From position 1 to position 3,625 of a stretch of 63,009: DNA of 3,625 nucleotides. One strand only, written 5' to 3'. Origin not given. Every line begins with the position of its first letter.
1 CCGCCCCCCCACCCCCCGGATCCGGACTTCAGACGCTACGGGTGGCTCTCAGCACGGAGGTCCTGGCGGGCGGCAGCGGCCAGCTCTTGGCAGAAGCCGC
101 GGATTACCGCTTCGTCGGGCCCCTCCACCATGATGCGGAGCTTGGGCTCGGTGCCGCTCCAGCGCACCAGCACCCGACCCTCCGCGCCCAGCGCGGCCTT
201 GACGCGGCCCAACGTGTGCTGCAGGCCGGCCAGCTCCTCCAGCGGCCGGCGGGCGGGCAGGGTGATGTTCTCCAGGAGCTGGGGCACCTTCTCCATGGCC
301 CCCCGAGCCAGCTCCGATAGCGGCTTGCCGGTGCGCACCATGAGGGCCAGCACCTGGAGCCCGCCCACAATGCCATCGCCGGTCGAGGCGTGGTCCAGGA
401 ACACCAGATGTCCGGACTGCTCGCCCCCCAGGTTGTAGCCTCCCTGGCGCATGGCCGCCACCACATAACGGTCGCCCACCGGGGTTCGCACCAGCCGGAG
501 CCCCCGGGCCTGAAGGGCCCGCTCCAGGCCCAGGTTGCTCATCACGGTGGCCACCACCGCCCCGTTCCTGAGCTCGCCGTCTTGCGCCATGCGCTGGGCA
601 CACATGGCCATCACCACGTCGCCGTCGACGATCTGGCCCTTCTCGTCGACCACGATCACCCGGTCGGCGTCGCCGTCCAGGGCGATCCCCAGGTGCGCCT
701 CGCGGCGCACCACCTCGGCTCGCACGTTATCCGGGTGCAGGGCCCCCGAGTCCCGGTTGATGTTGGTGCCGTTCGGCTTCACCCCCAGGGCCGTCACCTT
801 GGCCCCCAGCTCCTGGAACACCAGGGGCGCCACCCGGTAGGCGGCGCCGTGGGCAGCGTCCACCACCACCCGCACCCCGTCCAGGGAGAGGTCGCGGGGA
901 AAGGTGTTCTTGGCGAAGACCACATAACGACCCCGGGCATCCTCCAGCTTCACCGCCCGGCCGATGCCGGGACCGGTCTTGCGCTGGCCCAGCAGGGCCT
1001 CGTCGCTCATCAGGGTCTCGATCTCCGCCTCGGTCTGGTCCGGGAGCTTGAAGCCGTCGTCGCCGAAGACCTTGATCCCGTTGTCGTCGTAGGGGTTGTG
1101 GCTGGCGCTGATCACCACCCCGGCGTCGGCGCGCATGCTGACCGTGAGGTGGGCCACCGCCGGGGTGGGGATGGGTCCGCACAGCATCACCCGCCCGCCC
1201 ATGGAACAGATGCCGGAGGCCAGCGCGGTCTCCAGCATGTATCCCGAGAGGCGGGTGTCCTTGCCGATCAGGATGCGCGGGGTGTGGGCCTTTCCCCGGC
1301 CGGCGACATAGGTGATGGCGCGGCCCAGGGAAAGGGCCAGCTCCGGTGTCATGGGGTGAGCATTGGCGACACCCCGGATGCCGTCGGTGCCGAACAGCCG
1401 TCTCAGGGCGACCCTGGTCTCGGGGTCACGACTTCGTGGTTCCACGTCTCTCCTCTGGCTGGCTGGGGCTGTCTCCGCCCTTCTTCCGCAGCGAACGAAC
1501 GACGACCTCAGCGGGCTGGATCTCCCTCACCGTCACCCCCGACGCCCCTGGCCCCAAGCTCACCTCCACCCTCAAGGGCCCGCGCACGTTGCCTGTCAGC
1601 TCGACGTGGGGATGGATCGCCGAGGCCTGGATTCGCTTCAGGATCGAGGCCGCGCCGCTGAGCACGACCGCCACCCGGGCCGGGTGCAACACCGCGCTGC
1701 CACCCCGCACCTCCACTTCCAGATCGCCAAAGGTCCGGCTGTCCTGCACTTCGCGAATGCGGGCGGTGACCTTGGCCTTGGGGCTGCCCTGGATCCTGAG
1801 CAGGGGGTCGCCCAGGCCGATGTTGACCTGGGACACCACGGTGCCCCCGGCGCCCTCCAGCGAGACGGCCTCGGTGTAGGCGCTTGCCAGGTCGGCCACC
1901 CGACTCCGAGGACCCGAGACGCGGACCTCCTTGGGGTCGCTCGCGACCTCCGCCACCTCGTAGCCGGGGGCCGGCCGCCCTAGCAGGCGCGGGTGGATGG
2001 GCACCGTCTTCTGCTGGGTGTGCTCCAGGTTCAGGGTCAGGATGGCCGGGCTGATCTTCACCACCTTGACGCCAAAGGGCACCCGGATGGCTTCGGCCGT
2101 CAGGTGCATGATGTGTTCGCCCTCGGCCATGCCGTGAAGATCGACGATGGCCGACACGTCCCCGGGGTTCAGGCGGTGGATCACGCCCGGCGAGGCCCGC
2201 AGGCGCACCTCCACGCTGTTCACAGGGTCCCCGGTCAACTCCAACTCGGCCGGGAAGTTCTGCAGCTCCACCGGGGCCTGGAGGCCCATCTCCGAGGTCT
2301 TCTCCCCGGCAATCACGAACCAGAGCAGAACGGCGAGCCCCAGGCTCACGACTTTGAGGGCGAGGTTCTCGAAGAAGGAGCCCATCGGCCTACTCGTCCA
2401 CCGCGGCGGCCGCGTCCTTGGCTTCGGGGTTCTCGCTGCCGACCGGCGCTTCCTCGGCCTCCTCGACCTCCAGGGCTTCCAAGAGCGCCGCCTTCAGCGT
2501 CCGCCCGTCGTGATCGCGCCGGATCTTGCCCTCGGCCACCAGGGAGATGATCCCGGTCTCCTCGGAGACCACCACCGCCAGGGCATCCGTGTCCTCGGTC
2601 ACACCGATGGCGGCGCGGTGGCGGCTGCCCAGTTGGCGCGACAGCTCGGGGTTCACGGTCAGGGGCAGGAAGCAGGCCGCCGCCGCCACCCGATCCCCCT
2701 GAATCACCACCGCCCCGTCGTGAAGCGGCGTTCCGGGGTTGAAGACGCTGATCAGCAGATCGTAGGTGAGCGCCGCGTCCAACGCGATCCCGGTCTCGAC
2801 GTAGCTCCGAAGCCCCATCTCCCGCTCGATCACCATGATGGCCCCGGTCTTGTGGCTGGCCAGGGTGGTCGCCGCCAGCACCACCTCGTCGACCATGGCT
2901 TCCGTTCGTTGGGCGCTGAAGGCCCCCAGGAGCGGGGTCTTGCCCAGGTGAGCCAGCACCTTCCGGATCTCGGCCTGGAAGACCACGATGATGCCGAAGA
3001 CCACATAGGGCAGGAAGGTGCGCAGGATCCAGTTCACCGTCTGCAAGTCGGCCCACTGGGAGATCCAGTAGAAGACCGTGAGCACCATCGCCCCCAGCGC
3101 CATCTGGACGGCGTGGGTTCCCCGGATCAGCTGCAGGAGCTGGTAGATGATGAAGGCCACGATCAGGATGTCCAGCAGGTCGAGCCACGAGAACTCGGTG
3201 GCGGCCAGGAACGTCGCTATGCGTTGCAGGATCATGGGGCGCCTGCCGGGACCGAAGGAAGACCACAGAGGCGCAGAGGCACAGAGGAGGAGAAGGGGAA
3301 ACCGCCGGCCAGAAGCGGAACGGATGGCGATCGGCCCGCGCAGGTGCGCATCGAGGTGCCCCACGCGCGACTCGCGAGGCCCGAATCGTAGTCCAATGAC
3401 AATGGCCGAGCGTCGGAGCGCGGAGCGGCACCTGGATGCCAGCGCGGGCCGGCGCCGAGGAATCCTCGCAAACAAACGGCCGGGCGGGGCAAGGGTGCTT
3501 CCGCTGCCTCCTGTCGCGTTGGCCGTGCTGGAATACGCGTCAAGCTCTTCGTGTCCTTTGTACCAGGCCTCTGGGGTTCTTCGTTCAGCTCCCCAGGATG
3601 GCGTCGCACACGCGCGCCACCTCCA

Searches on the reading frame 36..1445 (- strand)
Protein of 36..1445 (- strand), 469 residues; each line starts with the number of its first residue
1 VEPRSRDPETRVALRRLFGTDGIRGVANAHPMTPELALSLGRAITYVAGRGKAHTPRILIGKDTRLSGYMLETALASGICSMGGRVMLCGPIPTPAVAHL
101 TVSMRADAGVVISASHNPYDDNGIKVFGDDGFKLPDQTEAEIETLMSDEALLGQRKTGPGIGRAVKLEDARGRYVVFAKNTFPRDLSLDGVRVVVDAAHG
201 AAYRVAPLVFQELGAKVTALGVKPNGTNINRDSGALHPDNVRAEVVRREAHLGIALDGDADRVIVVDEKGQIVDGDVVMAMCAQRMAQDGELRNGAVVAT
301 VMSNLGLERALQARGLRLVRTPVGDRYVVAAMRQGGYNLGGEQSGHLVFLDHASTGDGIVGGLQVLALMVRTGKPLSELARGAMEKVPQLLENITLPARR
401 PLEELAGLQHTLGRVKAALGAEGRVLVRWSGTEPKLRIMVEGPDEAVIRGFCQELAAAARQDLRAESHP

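Call 12: search_protein_families(library=pfam, proteins=[window:36-1445:-], max_evalue=0.00001)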
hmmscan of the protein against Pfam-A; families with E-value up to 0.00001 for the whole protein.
window:36-1445:- (469 aa): 4 families
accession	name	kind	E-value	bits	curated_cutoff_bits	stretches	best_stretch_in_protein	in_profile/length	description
PF02878.22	PGM_PMM_I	-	3.6e-43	147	22.5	1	15-149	1-134/138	Phosphoglucomutase/phosphomannomutase, alpha/beta/alpha domain I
PF02880.22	PGM_PMM_III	-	1.4e-39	135.2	20.7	1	274-386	1-114/115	Phosphoglucomutase/phosphomannomutase, alpha/beta/alpha domain III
PF00408.26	PGM_PMM_IV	-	2.5e-15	56.7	23.1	1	393-457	3-67/68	Phosphoglucomutase/phosphomannomutase, C-terminal domain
PF02879.22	PGM_PMM_II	-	1.1e-13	52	29.3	1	174-270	3-103/103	Phosphoglucomutase/phosphomannomutase, alpha/beta/alpha domain II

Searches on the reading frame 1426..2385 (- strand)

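Call 12: search_protein_families(library=pfam, proteins=[window:1426-2385:-], max_evalue=0.00001)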
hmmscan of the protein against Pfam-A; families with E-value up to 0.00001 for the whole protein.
window:1426-2385:- (319 aa): 1 family
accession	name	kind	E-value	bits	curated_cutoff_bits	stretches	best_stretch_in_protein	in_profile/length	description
PF07949.17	YbbR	-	1.8e-22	79.8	22.3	1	128-207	1-78/81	YbbR-like protein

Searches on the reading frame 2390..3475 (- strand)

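Call 12: search_protein_families(library=pfam, proteins=[window:2390-3475:-], max_evalue=0.00001)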
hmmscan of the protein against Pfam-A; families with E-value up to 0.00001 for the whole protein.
window:2390-3475:- (361 aa): 2 families
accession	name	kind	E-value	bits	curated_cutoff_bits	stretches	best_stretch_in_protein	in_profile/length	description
PF02457.21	DAC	-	1.5e-40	137.9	27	1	201-317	3-118/119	DisA bacterial checkpoint controller nucleotide-binding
PF19293.4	CdaA_N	-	5.3e-08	33.4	23.8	1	93-170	3-81/81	CdaA N-terminal transmembrane domain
